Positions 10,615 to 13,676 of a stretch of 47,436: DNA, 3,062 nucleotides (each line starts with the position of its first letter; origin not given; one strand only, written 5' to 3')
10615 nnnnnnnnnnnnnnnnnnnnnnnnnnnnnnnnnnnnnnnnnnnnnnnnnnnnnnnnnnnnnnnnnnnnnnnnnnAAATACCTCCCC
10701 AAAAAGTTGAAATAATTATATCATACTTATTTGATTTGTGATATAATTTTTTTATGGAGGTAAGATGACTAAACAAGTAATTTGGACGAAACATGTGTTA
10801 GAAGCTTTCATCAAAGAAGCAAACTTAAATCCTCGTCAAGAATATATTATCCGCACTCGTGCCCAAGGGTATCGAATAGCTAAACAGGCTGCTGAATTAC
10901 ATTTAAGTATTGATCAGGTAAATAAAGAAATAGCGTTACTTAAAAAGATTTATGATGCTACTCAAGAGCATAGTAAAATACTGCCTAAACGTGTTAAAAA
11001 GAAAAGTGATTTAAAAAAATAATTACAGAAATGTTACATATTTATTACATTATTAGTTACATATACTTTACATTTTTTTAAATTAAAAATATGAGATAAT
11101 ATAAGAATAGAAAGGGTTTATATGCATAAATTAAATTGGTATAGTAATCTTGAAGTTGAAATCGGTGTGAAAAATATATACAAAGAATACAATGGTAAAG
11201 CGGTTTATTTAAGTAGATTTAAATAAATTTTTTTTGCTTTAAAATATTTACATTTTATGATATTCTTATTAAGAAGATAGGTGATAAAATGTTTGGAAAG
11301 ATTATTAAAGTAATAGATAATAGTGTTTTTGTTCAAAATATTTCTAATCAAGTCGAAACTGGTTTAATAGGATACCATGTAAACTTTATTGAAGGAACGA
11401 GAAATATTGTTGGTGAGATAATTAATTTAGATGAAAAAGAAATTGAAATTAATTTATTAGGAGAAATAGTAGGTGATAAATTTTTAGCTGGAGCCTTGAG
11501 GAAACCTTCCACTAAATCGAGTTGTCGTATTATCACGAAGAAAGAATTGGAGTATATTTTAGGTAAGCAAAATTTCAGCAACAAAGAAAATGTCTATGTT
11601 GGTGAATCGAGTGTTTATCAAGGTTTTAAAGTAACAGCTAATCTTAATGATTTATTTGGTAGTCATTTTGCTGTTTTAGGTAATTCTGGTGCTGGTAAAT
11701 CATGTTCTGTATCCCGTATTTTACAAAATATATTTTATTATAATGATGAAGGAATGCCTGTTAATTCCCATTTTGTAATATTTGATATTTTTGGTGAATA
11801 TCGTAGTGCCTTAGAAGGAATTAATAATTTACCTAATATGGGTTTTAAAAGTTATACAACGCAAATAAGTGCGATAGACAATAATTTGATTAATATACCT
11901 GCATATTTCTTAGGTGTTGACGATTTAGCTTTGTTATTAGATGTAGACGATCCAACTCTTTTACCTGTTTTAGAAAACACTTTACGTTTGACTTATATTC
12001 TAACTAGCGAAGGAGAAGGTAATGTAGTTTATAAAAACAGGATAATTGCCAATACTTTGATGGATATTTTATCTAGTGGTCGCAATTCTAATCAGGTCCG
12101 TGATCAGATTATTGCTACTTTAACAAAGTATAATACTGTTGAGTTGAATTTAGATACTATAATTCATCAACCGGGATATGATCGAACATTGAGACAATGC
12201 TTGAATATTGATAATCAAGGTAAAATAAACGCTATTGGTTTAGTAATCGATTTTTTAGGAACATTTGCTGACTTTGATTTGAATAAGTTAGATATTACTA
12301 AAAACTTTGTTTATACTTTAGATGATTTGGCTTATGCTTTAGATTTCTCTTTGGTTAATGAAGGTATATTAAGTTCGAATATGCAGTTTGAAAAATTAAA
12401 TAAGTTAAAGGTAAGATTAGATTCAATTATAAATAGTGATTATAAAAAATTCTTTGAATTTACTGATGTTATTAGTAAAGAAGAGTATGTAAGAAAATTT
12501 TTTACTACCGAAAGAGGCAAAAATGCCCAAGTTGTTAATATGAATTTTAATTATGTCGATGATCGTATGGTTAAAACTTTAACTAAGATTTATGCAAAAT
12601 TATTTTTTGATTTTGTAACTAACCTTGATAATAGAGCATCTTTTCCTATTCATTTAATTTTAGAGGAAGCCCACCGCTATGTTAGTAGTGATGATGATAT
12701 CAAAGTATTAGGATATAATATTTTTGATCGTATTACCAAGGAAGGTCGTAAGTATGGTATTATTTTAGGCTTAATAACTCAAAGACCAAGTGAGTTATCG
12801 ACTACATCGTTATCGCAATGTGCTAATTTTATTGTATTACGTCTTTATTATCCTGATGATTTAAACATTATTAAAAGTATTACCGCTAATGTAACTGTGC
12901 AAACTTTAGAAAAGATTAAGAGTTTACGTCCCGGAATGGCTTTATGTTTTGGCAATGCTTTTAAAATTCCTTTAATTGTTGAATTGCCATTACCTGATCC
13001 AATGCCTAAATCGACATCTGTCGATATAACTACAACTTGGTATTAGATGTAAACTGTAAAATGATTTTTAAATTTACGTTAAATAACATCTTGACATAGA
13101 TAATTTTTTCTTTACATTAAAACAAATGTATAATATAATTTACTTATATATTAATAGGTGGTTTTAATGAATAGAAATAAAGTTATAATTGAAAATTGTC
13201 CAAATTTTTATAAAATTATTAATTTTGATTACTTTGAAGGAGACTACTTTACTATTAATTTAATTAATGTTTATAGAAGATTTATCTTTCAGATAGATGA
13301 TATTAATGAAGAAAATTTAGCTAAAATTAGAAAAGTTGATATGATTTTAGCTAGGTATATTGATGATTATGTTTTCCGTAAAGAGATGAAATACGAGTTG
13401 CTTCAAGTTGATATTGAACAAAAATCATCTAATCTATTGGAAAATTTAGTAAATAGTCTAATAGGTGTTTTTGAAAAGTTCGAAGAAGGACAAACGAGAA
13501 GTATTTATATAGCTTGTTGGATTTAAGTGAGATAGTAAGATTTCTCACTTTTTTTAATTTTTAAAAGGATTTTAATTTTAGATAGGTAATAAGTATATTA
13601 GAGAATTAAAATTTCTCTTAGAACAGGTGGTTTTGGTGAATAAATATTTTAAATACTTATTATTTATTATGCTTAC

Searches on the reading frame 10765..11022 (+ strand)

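Call 3: search_protein_families(library=pfam, proteins=[window:10765-11022:+], max_evalue=0.1)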
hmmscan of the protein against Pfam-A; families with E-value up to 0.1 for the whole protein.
window:10765-11022:+ (85 aa): 1 family
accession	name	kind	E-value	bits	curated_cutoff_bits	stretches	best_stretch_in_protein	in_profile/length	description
PF07139.16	SPATS2-like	-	0.018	15.2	25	1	37-85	193-239/309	Spermatogenesis-associated serine-rich protein 2-like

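Call 4: search_protein_families(library=padloc, proteins=[window:10765-11022:+], max_evalue=0.1)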
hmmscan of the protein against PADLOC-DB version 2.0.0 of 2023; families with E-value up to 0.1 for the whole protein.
window:10765-11022:+ (85 aa): 2 families
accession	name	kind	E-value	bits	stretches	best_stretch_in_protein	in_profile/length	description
PDLC01893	CARF4--CARF_PDDEXK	-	0.0062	13.9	1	2-65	127-188/382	-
PDLC01855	CARF3--CARF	-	0.0074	14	1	20-56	217-253/288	-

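Call 5: search_protein_families(library=ncbifam, proteins=[window:10765-11022:+], max_evalue=0.1)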
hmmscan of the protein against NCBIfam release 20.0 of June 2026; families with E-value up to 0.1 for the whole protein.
window:10765-11022:+ (85 aa): 1 family
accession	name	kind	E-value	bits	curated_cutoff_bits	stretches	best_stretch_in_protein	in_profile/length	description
NF011889.0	PRK15362.1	equivalog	0.046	12.4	540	1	2-79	362-445/476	type III secretion system translocon protein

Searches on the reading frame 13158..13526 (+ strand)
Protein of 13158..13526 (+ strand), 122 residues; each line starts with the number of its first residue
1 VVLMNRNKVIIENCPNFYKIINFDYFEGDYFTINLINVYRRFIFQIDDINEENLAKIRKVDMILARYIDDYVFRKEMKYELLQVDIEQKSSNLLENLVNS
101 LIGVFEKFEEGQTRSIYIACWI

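Call 3: search_protein_families(library=pfam, proteins=[window:13158-13526:+], max_evalue=0.1)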
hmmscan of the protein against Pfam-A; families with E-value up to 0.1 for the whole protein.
window:13158-13526:+ (122 aa): 0 families

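Call 4: search_protein_families(library=padloc, proteins=[window:13158-13526:+], max_evalue=0.1)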
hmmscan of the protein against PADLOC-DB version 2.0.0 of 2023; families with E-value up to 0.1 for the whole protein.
window:13158-13526:+ (122 aa): 0 families

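Call 5: search_protein_families(library=ncbifam, proteins=[window:13158-13526:+], max_evalue=0.1)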
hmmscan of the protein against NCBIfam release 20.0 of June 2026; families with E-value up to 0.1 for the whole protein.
window:13158-13526:+ (122 aa): 0 families

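Call 36: find_homologous_proteins(query=window:13167-13526:+, max_evalue=0.001)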
Query window:13167-13526:+ (119 aa): 50 proteins with E <= 0.001 among 52 candidates.
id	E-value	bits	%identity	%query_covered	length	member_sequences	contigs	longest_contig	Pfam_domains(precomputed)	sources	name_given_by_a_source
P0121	2.6e-68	245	94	100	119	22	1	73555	-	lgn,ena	-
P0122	2.3e-61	223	84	100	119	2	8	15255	-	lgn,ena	-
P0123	1.0e-46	176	68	100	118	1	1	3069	-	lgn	-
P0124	1.4e-46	175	71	100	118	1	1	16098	-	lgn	-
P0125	2.5e-46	175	68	100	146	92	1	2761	-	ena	-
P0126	2.7e-43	165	67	100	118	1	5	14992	-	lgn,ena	-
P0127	1.1e-42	163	64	100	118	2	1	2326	-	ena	-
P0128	2.1e-42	162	62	99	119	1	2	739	-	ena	-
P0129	3.2e-42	161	63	100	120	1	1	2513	-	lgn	-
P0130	3.0e-41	158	66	100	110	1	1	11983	-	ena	-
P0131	3.9e-41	158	62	100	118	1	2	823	-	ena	-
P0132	7.8e-41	157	61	96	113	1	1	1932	-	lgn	-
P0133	2.8e-40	155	61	100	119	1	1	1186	-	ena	-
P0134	4.8e-40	154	64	100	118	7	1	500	-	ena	-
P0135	6.6e-39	151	59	100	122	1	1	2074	-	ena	-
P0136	2.0e-37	146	57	100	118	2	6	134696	-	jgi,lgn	jgi:hypothetical protein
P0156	3.3e-31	126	54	100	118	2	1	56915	-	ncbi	-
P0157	4.3e-31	125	50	100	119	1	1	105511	-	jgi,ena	-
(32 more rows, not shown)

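Call 41: find_encoding_contigs(protein=P0136, flank=5000, max_places=2)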
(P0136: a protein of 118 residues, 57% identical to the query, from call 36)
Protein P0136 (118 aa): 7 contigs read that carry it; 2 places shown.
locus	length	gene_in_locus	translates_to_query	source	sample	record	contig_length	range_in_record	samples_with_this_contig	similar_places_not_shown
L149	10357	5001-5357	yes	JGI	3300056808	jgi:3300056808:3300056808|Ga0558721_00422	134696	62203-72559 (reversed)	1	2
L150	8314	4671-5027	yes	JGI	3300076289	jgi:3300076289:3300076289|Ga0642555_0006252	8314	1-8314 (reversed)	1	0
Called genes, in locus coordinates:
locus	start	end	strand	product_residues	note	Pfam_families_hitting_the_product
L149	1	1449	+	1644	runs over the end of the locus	PF06458:MucBP (faint), PF17966:Muc_B2 (faint), PF25549:DUF7927 (weak)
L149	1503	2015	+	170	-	PF10502:Peptidase_S26, PF00717:Peptidase_S24 (weak)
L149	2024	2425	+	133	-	PF08000:bPH_1, PF14470:bPH_3 (weak)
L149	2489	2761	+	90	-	PF00886:Ribosomal_S16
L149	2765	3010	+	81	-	PF07650:KH_2 (weak), PF13083:KH_KhpA-B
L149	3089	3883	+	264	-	PF01148:CTP_transf_1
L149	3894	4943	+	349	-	PF02163:Peptidase_M50, PF13180:PDZ_2 (weak), PF00595:PDZ (weak), PF17820:PDZ_6 (weak)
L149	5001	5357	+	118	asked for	-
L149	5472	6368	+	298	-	PF02645:DegV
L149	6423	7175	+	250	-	-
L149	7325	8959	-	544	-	PF00749:tRNA-synt_1c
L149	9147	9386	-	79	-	PF13744:HTH_37, PF01381:HTH_3, PF12844:HTH_19 (weak), PF13443:HTH_26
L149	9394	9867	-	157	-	PF02452:PemK_toxin (faint)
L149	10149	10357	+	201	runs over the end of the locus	PF05175:MTS, PF10294:Methyltransf_16 (weak), PF13489:Methyltransf_23 (weak), PF06325:PrmA, PF13847:Methyltransf_31, PF08241:Methyltransf_11 (faint), PF08242:Methyltransf_12, PF13649:Methyltransf_25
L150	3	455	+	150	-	?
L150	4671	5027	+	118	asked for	-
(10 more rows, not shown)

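Call 42: find_encoding_contigs(protein=P0157, flank=5000, max_places=2)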
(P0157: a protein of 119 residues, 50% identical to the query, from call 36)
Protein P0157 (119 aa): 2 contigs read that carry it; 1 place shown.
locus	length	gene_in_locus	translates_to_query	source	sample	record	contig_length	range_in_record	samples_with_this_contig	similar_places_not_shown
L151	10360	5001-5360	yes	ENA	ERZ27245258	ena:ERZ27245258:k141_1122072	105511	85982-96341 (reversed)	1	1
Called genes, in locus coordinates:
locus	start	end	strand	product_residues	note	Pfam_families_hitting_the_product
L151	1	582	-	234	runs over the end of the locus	PF12710:HAD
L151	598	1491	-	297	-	PF07693:KAP_NTPase (faint), PF01695:IstB_IS21, PF03969:AFG1_ATPase, PF00308:Bac_DnaA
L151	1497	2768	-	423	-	PF25888:WHD_DnaB, PF07261:DnaB_2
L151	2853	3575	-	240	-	-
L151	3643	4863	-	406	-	PF02073:Peptidase_M29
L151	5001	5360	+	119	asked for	-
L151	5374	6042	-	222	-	PF00565:SNase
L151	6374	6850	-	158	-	-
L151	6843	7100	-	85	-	-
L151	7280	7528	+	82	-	-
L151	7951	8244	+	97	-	-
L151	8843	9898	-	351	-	PF02163:Peptidase_M50, PF00595:PDZ (weak), PF13180:PDZ_2 (weak)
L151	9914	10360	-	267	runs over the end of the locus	PF01148:CTP_transf_1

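Call 43: find_encoding_contigs(protein=P0156, flank=5000, max_places=2)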
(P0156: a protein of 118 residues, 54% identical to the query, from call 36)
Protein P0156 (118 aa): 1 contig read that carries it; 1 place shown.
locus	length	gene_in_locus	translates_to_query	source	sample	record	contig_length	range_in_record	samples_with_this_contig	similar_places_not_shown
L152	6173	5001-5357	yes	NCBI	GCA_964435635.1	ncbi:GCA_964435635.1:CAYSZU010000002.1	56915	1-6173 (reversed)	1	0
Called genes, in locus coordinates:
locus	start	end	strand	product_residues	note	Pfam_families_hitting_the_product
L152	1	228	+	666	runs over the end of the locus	PF00112:Peptidase_C1, PF18560:Lectin_like, PF00404:Dockerin_1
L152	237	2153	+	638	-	PF00963:Cohesin, PF12733:Cadherin-like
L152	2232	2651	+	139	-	PF00886:Ribosomal_S16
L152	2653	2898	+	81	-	PF13083:KH_KhpA-B, PF07650:KH_2 (weak)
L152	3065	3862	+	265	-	PF01148:CTP_transf_1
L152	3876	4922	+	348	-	PF02163:Peptidase_M50, PF13180:PDZ_2 (weak), PF00595:PDZ (weak), PF17820:PDZ_6 (weak)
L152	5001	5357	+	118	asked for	-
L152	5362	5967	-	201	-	PF00565:SNase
